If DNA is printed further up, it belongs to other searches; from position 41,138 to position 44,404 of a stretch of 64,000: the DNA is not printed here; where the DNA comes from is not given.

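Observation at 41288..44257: Kinase-RDD-pseudokinase-RDD: an unusual four-module membrane Ser/Thr kinase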

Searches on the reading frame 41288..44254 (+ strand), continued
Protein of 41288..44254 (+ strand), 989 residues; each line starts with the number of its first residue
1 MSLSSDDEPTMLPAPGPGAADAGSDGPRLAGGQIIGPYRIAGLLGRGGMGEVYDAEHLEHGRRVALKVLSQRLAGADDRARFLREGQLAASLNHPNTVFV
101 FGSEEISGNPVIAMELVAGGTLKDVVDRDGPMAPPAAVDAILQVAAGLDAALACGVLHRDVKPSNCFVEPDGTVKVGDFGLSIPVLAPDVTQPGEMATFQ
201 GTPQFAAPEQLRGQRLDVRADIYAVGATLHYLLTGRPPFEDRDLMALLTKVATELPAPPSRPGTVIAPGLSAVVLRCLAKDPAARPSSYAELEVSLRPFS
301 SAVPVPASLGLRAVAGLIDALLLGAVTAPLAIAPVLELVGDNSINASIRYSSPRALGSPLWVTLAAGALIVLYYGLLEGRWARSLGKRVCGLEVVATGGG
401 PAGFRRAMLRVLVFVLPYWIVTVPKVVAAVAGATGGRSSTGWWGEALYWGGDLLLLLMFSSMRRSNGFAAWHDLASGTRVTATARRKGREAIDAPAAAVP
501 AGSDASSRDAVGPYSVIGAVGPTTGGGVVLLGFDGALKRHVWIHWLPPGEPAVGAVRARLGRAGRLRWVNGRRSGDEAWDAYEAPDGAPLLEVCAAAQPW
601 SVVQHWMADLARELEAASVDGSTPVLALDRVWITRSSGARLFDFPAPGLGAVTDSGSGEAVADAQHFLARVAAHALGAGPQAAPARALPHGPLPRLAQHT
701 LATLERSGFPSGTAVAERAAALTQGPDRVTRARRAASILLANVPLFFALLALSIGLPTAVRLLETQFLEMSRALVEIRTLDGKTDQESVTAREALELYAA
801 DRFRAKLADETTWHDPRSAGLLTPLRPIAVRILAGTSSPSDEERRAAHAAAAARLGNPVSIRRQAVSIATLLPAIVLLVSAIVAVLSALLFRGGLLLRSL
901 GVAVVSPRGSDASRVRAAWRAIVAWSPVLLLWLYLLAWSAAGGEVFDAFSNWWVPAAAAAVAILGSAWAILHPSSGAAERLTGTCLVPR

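Call 45: predict_structure(alignment_id=A2)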
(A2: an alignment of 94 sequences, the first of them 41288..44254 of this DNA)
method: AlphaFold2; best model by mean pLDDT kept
length: 989 residues; sequences in the alignment: 94
mean_pLDDT: 84.7   pTM: 0.77
mean pLDDT of the five models: 84.7, 84.2, 83.1, 82.9, 82.3
residues with pLDDT >= 90: 438; 70-90: 453; 50-70: 62; < 50: 36
segments of 3 or more residues with pLDDT < 50: 1-23, 192-196, 436-439, 504-507
pLDDT, mean of each block of 10 residues (from residue 1): 33 38 64 91 81 87 86 69 78 86 84 87 94 93 94 83 90 83 54 52 88 87 96 95 90 93 84 96 94 87 75 90 88 81 80 81 91 94 91 83 92 90 83 58 81 89 81 92 74 68 56 87 81 85 89 80 86 86 90 90 94 92 91 92 85 69 93 84 62 90 94 92 87 90 89 81 80 91 91 93 91 84 91 84 89 80 79 93 95 89 90 95 96 95 89 92 96 93 94
secondary structure, 60 per line:
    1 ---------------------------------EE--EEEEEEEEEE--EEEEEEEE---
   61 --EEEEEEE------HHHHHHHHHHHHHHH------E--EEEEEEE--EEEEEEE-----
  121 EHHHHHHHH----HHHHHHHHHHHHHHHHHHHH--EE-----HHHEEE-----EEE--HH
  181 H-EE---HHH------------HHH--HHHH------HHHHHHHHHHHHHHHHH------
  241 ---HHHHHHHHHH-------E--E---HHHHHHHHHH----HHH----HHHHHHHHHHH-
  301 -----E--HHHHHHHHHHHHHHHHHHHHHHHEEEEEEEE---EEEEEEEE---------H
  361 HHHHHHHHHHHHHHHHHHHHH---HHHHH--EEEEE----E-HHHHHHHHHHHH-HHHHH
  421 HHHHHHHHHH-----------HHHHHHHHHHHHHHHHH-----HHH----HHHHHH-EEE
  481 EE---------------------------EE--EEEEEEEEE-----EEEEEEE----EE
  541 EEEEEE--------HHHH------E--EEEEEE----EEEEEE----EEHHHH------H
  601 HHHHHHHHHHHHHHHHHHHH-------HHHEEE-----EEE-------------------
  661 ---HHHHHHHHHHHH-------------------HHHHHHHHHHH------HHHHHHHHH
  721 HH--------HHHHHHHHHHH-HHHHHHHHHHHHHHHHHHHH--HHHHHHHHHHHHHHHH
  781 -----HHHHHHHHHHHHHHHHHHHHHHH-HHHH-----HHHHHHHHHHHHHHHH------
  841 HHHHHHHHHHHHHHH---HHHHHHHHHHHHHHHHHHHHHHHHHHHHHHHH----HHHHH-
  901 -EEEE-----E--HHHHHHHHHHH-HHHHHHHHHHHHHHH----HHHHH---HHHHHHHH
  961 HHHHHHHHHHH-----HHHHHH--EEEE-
elements in order (helices of 4 or more, strands of 3 or more residues): E38-47 E50-57 E63-69 H76-90 E100-106 E109-115 H122-129 H134-153 E166-168 E174-176 H208-211 H218-234 H244-253 H268-277 H289-299 H309-331 E332-339 E343-350 H360-381 H385-389 E392-396 H403-414 H416-430 H442-458 H471-476 E478-482 E514-522 E528-534 E539-546 H555-558 E568-573 E578-583 H590-593 H600-620 E631-633 E639-641 H664-675 H695-705 H712-722 H731-741 H743-762 H765-780 H786-808 H810-813 H819-834 H841-855 H859-890 H895-899 E902-905 H914-924 H926-940 H945-949 H953-971 H977-982 E985-988

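Call 55: find_encoding_contigs(protein=P0053, flank=8000, max_places=2)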
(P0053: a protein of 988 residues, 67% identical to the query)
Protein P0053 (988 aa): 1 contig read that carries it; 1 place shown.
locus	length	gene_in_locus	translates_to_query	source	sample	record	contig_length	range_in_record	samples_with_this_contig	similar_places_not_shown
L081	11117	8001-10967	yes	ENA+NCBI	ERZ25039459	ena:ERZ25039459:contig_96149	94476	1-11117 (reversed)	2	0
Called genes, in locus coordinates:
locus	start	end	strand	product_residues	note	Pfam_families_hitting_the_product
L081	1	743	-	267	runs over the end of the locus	PF00753:Lactamase_B, PF12706:Lactamase_B_2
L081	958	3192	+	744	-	PF03971:IDH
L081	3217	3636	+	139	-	-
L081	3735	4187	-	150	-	-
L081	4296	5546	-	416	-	PF00756:Esterase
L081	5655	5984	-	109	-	-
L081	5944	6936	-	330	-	-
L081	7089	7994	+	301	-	PF13181:TPR_8 (faint), PF13428:TPR_14 (faint), PF14559:TPR_19 (faint), PF13432:TPR_16 (weak), PF00515:TPR_1 (weak), PF07719:TPR_2 (weak)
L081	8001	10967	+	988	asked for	PF00069:Pkinase, PF07714:PK_Tyr_Ser-Thr, PF06271:RDD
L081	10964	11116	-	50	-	?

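Call 69: search_protein_families(library=pfam, proteins=[P0110, P0161], max_evalue=0.001)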
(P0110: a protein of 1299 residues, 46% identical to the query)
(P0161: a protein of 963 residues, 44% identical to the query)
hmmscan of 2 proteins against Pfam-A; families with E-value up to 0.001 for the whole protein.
P0110 (1299 aa): 3 families
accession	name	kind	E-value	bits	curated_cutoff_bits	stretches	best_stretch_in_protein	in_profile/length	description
PF00069.31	Pkinase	-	3.6e-45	154.8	31.7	1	60-315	1-259/263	Protein kinase domain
PF07714.23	PK_Tyr_Ser-Thr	-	1.2e-32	113.6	23.1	1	62-309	3-250/258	Protein tyrosine and serine/threonine kinase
PF06271.18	RDD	-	8e-18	65.5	24.1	1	329-447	2-124/137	RDD family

P0161 (963 aa): 5 families
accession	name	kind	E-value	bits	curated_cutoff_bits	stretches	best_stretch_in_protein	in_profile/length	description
PF00069.31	Pkinase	-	1.3e-47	162.9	31.7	1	101-352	1-255/263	Protein kinase domain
PF07714.23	PK_Tyr_Ser-Thr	-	1.5e-32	113.4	23.1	1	103-350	3-250/258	Protein tyrosine and serine/threonine kinase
PF06271.18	RDD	-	3.8e-11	43.9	24.1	1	370-475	2-118/137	RDD family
PF13180.12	PDZ_2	-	8.7e-06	26.4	27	1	916-961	12-57/80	PDZ domain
PF17820.7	PDZ_6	-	1.6e-05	25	27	1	920-959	2-41/54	PDZ domain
